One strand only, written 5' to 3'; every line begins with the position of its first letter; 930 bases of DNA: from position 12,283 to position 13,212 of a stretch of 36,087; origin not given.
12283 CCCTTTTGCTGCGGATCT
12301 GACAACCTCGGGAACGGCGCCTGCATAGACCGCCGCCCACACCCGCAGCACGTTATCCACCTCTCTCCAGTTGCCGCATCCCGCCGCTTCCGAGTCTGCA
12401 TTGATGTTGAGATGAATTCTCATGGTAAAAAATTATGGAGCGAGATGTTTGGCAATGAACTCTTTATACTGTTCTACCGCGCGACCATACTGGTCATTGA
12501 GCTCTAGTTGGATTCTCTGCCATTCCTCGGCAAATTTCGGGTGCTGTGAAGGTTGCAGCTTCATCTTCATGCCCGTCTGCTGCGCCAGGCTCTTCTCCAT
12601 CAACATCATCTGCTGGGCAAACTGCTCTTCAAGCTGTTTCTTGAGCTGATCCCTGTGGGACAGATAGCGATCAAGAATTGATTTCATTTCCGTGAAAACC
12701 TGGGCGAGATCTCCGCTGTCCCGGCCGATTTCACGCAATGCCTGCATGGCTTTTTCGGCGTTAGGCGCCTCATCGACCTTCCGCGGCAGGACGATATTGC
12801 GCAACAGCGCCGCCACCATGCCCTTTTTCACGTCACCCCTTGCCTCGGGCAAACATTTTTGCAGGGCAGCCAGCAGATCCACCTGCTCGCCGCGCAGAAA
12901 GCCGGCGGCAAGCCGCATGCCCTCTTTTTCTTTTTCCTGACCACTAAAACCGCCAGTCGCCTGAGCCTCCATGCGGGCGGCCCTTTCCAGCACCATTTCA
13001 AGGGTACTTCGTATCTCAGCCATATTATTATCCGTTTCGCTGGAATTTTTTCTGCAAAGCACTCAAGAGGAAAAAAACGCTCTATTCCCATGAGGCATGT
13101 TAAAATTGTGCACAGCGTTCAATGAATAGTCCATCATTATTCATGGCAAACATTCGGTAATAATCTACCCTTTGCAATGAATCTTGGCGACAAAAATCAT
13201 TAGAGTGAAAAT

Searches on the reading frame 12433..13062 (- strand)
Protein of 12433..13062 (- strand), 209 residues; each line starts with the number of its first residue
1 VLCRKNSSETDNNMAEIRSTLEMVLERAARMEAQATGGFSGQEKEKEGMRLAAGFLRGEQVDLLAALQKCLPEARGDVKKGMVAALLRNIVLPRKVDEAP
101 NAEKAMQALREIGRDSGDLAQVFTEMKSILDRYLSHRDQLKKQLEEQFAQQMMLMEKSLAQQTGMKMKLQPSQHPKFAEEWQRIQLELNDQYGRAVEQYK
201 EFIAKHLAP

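Call 3: search_protein_families(library=pfam, proteins=[window:12433-13062:-], max_evalue=0.1)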
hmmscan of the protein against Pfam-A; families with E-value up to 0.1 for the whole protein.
window:12433-13062:- (209 aa): 4 families
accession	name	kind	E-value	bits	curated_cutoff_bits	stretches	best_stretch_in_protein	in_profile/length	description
PF20362.3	DUF6657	-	2.1e-12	47.7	27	1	73-201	10-138/142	Family of unknown function (DUF6657)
PF01031.25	Dynamin_M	-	0.0062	16.2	28.5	1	119-185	219-286/287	Dynamin central region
PF06785.16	UPF0242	-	0.069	13.6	33.5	1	98-170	81-156/194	Uncharacterised protein family (UPF0242) N-terminus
PF14440.12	XOO_2897-deam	-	0.074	13.6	27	0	99-165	28-95/101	Xanthomonas XOO_2897-like deaminase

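Call 4: search_protein_families(library=ncbifam, proteins=[window:12433-13062:-], max_evalue=0.1)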
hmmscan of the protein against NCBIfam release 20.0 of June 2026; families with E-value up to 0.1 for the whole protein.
window:12433-13062:- (209 aa): 0 families

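Call 62: search_protein_families(library=padloc, proteins=[window:12433-13062:-], max_evalue=0.01)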
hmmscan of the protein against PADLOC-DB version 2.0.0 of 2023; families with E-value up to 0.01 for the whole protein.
window:12433-13062:- (209 aa): 0 families
